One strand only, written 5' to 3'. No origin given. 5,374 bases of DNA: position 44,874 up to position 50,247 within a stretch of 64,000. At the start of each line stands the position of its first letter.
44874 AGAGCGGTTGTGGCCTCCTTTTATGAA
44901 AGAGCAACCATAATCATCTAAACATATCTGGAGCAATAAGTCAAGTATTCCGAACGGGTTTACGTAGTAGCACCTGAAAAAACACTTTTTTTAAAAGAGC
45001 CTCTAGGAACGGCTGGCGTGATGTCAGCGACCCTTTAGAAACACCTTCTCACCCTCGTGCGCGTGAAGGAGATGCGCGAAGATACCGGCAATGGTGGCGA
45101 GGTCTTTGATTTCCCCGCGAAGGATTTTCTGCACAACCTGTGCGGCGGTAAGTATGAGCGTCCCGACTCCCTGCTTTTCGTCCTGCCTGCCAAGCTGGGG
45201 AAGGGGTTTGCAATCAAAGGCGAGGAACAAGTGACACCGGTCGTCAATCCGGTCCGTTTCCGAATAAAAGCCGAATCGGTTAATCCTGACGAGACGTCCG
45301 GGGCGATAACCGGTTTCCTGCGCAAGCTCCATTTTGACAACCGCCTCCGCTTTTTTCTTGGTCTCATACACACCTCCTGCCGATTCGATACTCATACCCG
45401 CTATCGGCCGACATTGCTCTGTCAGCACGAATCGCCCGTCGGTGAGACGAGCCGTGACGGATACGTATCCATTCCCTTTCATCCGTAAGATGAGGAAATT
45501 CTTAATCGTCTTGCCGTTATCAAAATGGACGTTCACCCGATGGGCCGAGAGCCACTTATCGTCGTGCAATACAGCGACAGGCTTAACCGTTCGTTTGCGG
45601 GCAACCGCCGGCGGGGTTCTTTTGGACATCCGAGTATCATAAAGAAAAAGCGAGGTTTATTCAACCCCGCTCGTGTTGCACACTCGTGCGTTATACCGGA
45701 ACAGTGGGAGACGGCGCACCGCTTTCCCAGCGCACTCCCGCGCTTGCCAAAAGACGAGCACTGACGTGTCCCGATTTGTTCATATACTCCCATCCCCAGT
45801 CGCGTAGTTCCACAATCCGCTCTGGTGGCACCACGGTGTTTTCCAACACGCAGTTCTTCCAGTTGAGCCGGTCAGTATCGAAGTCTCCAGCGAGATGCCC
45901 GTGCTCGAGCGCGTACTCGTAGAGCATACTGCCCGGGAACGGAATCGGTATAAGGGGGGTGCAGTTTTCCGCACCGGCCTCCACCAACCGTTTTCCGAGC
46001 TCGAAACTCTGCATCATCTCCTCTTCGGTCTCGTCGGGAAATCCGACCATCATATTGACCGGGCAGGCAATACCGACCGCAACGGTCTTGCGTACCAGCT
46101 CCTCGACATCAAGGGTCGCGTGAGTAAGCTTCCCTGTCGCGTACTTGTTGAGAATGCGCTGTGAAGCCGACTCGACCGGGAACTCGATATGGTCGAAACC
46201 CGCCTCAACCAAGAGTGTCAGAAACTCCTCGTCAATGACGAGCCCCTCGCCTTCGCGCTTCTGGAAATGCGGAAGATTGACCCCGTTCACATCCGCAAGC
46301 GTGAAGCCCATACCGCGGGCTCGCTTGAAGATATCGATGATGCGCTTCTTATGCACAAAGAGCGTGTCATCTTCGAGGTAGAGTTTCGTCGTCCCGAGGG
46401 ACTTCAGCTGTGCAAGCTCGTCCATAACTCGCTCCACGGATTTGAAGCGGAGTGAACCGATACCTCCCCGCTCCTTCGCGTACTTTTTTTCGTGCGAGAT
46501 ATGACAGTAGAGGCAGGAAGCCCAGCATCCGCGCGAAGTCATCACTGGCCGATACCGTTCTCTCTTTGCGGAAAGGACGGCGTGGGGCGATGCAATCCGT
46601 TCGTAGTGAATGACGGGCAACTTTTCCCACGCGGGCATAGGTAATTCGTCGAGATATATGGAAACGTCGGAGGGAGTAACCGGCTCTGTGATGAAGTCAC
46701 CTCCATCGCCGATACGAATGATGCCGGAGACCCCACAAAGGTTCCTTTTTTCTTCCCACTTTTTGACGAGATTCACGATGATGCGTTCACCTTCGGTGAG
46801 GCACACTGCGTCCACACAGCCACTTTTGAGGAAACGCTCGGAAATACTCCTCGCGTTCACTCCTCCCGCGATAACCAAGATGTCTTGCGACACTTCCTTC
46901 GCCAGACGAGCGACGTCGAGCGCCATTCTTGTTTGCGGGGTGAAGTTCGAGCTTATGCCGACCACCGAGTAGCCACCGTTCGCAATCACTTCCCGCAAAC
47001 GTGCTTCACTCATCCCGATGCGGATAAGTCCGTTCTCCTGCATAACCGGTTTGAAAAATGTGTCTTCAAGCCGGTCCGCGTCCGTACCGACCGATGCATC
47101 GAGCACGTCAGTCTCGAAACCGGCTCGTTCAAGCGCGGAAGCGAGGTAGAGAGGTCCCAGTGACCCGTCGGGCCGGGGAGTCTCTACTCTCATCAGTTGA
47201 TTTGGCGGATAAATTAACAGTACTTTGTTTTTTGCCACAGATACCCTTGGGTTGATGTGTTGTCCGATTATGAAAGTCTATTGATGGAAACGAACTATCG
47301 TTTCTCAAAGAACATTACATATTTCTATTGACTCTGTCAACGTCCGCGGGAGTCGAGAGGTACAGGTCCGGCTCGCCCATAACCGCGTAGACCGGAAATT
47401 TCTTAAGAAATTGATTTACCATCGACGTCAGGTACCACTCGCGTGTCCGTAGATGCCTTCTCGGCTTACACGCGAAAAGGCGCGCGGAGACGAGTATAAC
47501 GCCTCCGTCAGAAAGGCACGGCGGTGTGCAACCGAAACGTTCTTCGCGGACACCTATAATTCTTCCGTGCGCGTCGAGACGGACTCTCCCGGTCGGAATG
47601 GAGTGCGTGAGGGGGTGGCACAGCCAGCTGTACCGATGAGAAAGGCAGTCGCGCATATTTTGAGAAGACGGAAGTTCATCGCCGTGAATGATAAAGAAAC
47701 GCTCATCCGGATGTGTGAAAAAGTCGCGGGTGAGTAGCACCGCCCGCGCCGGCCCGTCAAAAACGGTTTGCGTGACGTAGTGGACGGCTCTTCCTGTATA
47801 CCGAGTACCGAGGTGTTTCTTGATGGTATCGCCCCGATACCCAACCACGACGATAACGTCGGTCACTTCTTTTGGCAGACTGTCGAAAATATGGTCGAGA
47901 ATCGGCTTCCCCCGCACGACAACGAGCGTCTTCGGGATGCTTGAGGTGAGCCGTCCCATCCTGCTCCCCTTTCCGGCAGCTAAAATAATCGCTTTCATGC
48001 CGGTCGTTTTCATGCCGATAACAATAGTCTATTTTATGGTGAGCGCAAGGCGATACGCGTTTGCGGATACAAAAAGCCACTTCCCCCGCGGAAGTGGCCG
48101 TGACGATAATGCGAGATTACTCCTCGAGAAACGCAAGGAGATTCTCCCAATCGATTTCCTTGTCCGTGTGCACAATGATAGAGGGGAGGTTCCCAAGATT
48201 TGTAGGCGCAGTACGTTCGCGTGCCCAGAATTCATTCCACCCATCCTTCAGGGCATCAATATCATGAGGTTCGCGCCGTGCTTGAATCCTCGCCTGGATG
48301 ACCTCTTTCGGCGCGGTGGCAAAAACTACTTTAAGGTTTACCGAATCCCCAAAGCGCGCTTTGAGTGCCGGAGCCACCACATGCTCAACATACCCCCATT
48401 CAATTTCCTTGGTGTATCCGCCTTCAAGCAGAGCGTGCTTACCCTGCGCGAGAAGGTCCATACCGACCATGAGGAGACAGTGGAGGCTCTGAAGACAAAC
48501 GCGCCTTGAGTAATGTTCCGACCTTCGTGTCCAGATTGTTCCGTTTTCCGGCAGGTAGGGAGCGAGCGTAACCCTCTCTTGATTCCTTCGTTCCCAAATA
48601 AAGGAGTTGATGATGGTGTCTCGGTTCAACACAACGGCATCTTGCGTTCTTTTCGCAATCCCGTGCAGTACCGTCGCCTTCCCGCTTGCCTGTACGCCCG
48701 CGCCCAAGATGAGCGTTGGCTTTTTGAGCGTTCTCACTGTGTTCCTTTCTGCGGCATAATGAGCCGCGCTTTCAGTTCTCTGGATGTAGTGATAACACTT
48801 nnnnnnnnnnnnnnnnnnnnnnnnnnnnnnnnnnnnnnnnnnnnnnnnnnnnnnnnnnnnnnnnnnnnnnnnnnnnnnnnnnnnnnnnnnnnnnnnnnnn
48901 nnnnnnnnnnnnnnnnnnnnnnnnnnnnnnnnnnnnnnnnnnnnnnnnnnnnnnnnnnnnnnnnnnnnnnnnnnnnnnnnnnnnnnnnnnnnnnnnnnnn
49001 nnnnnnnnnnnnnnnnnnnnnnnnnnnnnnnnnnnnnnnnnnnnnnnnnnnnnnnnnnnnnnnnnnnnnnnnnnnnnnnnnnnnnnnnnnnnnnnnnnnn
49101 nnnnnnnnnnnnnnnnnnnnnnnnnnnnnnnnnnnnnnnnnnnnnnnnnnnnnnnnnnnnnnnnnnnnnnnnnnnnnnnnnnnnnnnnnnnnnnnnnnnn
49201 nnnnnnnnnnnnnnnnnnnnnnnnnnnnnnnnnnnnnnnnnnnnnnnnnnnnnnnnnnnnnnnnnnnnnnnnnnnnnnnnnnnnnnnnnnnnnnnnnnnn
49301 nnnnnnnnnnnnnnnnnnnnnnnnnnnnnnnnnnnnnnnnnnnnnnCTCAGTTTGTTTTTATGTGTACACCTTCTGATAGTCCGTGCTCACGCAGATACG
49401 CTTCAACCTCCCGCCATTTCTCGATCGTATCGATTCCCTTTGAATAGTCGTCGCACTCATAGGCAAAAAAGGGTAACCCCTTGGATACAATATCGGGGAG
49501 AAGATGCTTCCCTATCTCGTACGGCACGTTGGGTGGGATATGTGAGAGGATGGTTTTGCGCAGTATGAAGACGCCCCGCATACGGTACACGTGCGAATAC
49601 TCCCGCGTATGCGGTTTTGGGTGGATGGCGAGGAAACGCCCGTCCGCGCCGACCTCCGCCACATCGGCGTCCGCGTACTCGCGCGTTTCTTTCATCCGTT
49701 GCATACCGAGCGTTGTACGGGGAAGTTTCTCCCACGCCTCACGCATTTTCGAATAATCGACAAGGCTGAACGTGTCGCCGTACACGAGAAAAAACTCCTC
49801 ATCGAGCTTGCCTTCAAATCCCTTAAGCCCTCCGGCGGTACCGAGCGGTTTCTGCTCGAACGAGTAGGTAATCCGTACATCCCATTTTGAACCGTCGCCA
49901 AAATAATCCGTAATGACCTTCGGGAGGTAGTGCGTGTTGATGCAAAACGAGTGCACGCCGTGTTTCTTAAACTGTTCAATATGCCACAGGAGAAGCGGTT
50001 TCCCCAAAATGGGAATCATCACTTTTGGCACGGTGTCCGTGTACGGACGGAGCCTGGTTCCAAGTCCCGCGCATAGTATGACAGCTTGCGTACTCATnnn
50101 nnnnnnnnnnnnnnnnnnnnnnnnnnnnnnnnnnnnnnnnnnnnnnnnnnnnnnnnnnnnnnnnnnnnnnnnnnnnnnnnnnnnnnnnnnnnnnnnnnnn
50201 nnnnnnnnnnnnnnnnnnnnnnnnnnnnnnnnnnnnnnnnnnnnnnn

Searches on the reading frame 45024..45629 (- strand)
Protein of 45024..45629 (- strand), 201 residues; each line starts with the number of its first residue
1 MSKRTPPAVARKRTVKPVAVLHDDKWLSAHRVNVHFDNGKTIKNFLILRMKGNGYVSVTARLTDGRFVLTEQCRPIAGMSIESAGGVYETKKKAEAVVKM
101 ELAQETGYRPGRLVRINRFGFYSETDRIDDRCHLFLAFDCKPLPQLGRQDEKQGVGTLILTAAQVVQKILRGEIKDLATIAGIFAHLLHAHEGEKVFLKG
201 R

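Call 12: search_protein_families(library=pfam, proteins=[window:45024-45629:-], max_evalue=0.001)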
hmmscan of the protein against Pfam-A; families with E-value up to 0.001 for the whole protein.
window:45024-45629:- (201 aa): 1 family
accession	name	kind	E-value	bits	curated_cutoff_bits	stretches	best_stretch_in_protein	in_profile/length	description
PF00293.34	NUDIX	-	3.2e-05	24.4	21.1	1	58-150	6-105/134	NUDIX domain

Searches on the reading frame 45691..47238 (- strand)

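Call 12: search_protein_families(library=pfam, proteins=[window:45691-47238:-], max_evalue=0.001)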
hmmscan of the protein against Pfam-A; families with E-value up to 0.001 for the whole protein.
window:45691-47238:- (515 aa): 3 families
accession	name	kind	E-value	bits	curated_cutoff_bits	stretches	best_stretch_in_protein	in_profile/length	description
PF04055.27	Radical_SAM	-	6.8e-15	56.1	29.5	1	234-414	3-165/166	Radical SAM superfamily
PF02310.24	B12-binding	-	5.7e-13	49.2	32.1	1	27-157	15-120/121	B12 binding domain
PF22882.2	GT-D-like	-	0.00084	19.2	27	0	58-135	116-191/210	GT-D fold-like domain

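Call 29: search_protein_families(library=ncbifam, proteins=[window:45691-47238:-], max_evalue=0.001)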
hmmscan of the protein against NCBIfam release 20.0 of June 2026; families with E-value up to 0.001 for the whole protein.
window:45691-47238:- (515 aa): 25 families
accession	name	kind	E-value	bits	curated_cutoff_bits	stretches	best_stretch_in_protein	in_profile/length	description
NF038361.1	rSAM_Sden_1168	equivalog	4.2e-36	124.6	575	1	4-449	63-479/560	Sden_1168 family B12-binding radical SAM P-methyltransferase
TIGR03975.1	rSAM_ocin_1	subfamily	3.5e-20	72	281.85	1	83-413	122-425/606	RiPP maturation radical SAM C-methyltransferase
TIGR04013.1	B12_SAM_MJ_1487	hypoth_equivalog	1.1e-19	70.5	251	2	349-438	267-352/382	TIGR04013 family B12-binding domain/radical SAM domain-containing protein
NF050148.1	rSAM_ApyD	equivalog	1.6e-18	66.5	750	1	104-441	88-391/645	RiPP biosynthesis radical SAM protein ApyD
TIGR03471.1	HpnJ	equivalog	2.1e-17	63.2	577.6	1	99-459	77-405/472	hopanoid biosynthesis associated radical SAM protein HpnJ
TIGR02026.1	BchE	equivalog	7.7e-16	58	481.35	1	77-477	51-418/497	magnesium-protoporphyrin IX monomethyl ester anaerobic oxidative cyclase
TIGR04479.1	bcpD_PhpK_rSAM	subfamily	4.7e-15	54.9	600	1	79-413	100-404/504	PhpK family radical SAM P-methyltransferase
TIGR04072.2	rSAM_ladder_B12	equivalog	8e-14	51.1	360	1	231-413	182-344/443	lipid biosynthesis B12-binding/radical SAM protein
TIGR04014.1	B12_SAM_MJ_0865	equivalog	1e-12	47.6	360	1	108-416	59-334/434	methyl-coenzyme M reductase glutamine C-methyltransferase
NF033070.1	rSAM_AprD4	equivalog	4.3e-11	42.4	500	1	226-454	193-401/456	AprD4 family radical SAM diol-dehydratase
TIGR04190.1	B12_SAM_Ta0216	equivalog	1.5e-10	40.3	500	1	94-447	84-430/554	TIGR04190 family B12-binding domain/radical SAM domain protein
TIGR04367.1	HpnR_B12_rSAM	equivalog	1.6e-10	40.2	650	1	89-306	60-252/490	hopanoid C-3 methylase HpnR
TIGR04428.1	B12_rSAM_trp_MT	equivalog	4.9e-10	38.4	500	1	32-411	22-391/558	tryptophan 2-C-methyltransferase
TIGR04295.1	B12_rSAM_oligo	hypoth_equivalog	1.8e-08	33.5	400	1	101-441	85-382/422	TIGR04295 family B12-binding domain-containing radical SAM protein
NF045585.1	rSAM_slr0320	equivalog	2.7e-08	32.8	775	1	113-455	132-449/511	photosystem II high light acclimation radical SAM protein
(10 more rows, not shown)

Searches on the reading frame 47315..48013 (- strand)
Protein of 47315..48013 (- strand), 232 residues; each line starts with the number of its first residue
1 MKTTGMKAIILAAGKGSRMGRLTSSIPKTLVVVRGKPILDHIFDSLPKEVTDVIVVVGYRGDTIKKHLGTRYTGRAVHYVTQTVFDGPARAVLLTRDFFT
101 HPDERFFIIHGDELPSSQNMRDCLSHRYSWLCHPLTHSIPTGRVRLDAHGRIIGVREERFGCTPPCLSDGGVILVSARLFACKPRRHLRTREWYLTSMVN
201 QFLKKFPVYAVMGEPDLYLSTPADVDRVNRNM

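Call 12: search_protein_families(library=pfam, proteins=[window:47315-48013:-], max_evalue=0.001)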
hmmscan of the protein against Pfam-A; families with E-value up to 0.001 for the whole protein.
window:47315-48013:- (232 aa): 3 families
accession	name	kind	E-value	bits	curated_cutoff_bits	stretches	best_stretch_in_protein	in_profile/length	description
PF00483.29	NTP_transferase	-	2.2e-13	50.8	21.2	1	7-116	1-114/245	Nucleotidyl transferase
PF12804.13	NTP_transf_3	-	2.4e-12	47.8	27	1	8-112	1-95/160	MobA-like NTP transferase domain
PF01128.25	IspD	-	4.7e-05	23.7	27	1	7-62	2-55/221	2-C-methyl-D-erythritol 4-phosphate cytidylyltransferase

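Call 29: search_protein_families(library=ncbifam, proteins=[window:47315-48013:-], max_evalue=0.001)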
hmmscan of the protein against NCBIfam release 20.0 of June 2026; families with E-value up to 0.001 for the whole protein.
window:47315-48013:- (232 aa): 44 families (the best 25 are shown)
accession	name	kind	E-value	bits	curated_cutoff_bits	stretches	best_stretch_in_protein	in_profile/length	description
TIGR03992.1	Arch_glmU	subfamily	4.6e-29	101.5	292.1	1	6-211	1-205/393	bifunctional sugar-1-phosphate nucleotidylyltransferase/acetyltransferase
NF041313.1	UDPGP_AglF_Halo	equivalog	1.5e-25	90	400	1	6-124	1-116/234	UTP--glucose-1-phosphate uridylyltransferase AglF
TIGR01208.1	rmlA_long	equivalog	1.3e-16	60.5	320.25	1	7-116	1-111/353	glucose-1-phosphate thymidylyltransferase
TIGR01173.1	glmU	equivalog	8.4e-16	57.8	366.85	1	6-113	1-102/452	bifunctional UDP-N-acetylglucosamine diphosphorylase/glucosamine-1-phosphate N-acetyltransferase GlmU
NF010934.1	PRK14354.1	equivalog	2.2e-14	52.9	450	1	8-122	2-110/447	bifunctional UDP-N-acetylglucosamine diphosphorylase/glucosamine-1-phosphate N-acetyltransferase GlmU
NF049965.1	GlMnHpPGnyltfHddC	equivalog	9e-14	51.6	300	1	6-181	1-173/221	D-glycero-D-manno-heptose 1-phosphate guanosyltransferase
NF045761.1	NAMPUrTaseMurU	equivalog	2.2e-13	50.6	250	1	6-113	1-108/226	N-acetylmuramate alpha-1-phosphate uridylyltransferase MurU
NF010937.0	PRK14357.1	equivalog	7.4e-13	48.2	658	1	6-113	1-99/448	bifunctional UDP-N-acetylglucosamine diphosphorylase/glucosamine-1-phosphate N-acetyltransferase GlmU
NF010933.0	PRK14353.1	equivalog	9.8e-13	47.5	505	1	4-113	4-109/453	bifunctional UDP-N-acetylglucosamine diphosphorylase/glucosamine-1-phosphate N-acetyltransferase GlmU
NF041173.1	Sug_nt_acttase_Thmprot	equivalog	1.9e-12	46.8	600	1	6-206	1-200/405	bifunctional sugar-1-phosphate nucleotidylyltransferase/acetyltransferase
NF006986.0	PRK09451.1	equivalog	2e-11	43.4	725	1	2-113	2-106/456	bifunctional UDP-N-acetylglucosamine diphosphorylase/glucosamine-1-phosphate N-acetyltransferase GlmU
NF010939.0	PRK14359.1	equivalog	4.9e-11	41.9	592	1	7-113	4-103/430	bifunctional UDP-N-acetylglucosamine diphosphorylase/glucosamine-1-phosphate N-acetyltransferase GlmU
NF045697.1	MurNAcPUrMurU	equivalog_domain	9.1e-11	41.6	370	1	9-73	1-66/229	N-acetylmuramate alpha-1-phosphate uridylyltransferase MurU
TIGR02623.1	G1P_cyt_trans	equivalog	1.8e-10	40.7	300.25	1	6-68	1-64/255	glucose-1-phosphate cytidylyltransferase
NF010936.0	PRK14356.1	equivalog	2.3e-10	40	666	1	6-113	6-108/456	bifunctional UDP-N-acetylglucosamine diphosphorylase/glucosamine-1-phosphate N-acetyltransferase GlmU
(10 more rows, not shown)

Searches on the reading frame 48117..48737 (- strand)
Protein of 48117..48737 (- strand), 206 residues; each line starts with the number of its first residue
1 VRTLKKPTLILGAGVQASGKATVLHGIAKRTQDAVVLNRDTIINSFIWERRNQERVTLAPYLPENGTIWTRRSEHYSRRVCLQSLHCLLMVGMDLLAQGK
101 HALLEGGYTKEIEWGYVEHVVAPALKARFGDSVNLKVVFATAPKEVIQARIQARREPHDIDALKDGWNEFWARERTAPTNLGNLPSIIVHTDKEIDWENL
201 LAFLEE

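Call 12: search_protein_families(library=pfam, proteins=[window:48117-48737:-], max_evalue=0.001)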
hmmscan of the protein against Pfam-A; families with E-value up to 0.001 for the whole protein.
window:48117-48737:- (206 aa): 1 family
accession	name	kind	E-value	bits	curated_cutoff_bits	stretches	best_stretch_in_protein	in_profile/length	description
PF13671.12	AAA_33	-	3.4e-07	31.1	27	1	9-165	1-131/143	AAA domain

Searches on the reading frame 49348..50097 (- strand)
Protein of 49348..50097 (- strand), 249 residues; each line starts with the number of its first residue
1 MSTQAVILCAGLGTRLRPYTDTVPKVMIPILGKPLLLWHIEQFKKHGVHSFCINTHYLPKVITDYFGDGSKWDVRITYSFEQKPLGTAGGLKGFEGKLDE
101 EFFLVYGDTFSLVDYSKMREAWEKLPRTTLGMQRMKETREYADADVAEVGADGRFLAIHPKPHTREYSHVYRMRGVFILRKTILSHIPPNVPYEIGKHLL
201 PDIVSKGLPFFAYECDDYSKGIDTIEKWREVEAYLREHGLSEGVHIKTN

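Call 12: search_protein_families(library=pfam, proteins=[window:49348-50097:-], max_evalue=0.001)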
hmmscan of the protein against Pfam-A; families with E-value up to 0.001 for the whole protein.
window:49348-50097:- (249 aa): 2 families
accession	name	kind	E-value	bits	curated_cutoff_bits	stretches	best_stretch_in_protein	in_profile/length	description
PF00483.29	NTP_transferase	-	1.8e-22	80.5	21.2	1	5-217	2-223/245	Nucleotidyl transferase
PF12804.13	NTP_transf_3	-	9.3e-07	29.6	27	1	5-109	1-96/160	MobA-like NTP transferase domain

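Call 29: search_protein_families(library=ncbifam, proteins=[window:49348-50097:-], max_evalue=0.001)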
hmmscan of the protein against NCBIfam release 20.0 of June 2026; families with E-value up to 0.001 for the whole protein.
window:49348-50097:- (249 aa): 26 families (the best 25 are shown)
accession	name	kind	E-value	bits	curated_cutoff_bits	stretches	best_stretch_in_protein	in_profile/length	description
NF052502.1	man1P_GTase_Rv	exception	2.9e-31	108.6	440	1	3-226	1-221/352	mannose-1-phosphate guanylyltransferase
NF045761.1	NAMPUrTaseMurU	equivalog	4.6e-31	108.4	250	1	4-121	2-120/226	N-acetylmuramate alpha-1-phosphate uridylyltransferase MurU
TIGR03992.1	Arch_glmU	subfamily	3.2e-30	105.3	292.1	1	4-187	2-176/393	bifunctional sugar-1-phosphate nucleotidylyltransferase/acetyltransferase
NF049965.1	GlMnHpPGnyltfHddC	equivalog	2.7e-23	82.8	300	1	4-150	2-144/221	D-glycero-D-manno-heptose 1-phosphate guanosyltransferase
TIGR01208.1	rmlA_long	equivalog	1.7e-21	76.5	320.25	1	5-187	2-182/353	glucose-1-phosphate thymidylyltransferase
NF041313.1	UDPGP_AglF_Halo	equivalog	3.6e-21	75.7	400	1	4-201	2-196/234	UTP--glucose-1-phosphate uridylyltransferase AglF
NF041173.1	Sug_nt_acttase_Thmprot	equivalog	2.3e-17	63.1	600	1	4-204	2-193/405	bifunctional sugar-1-phosphate nucleotidylyltransferase/acetyltransferase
TIGR01099.1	galU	equivalog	2.8e-13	50.1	326.8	1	4-71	3-70/261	UTP--glucose-1-phosphate uridylyltransferase GalU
TIGR02623.1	G1P_cyt_trans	equivalog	1e-12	48.1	300.25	1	4-75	2-73/255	glucose-1-phosphate cytidylyltransferase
TIGR01207.1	rmlA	equivalog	2.1e-12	46.7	360.65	1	5-178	2-174/286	glucose-1-phosphate thymidylyltransferase RfbA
NF045697.1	MurNAcPUrMurU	equivalog_domain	2.2e-11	43.6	370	1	7-105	2-100/229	N-acetylmuramate alpha-1-phosphate uridylyltransferase MurU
NF012024.0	PRK15480.1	equivalog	2e-09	37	588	1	4-162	5-164/292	glucose-1-phosphate thymidylyltransferase RfbA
NF003670.0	PRK05293.1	equivalog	1.6e-08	33.9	470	1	5-75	7-78/382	glucose-1-phosphate adenylyltransferase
TIGR01173.1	glmU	equivalog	2.7e-08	33.1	366.85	1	4-130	2-124/452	bifunctional UDP-N-acetylglucosamine diphosphorylase/glucosamine-1-phosphate N-acetyltransferase GlmU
NF009928.0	PRK13389.1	equivalog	1e-07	31.4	548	1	4-66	10-72/302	UTP--glucose-1-phosphate uridylyltransferase GalU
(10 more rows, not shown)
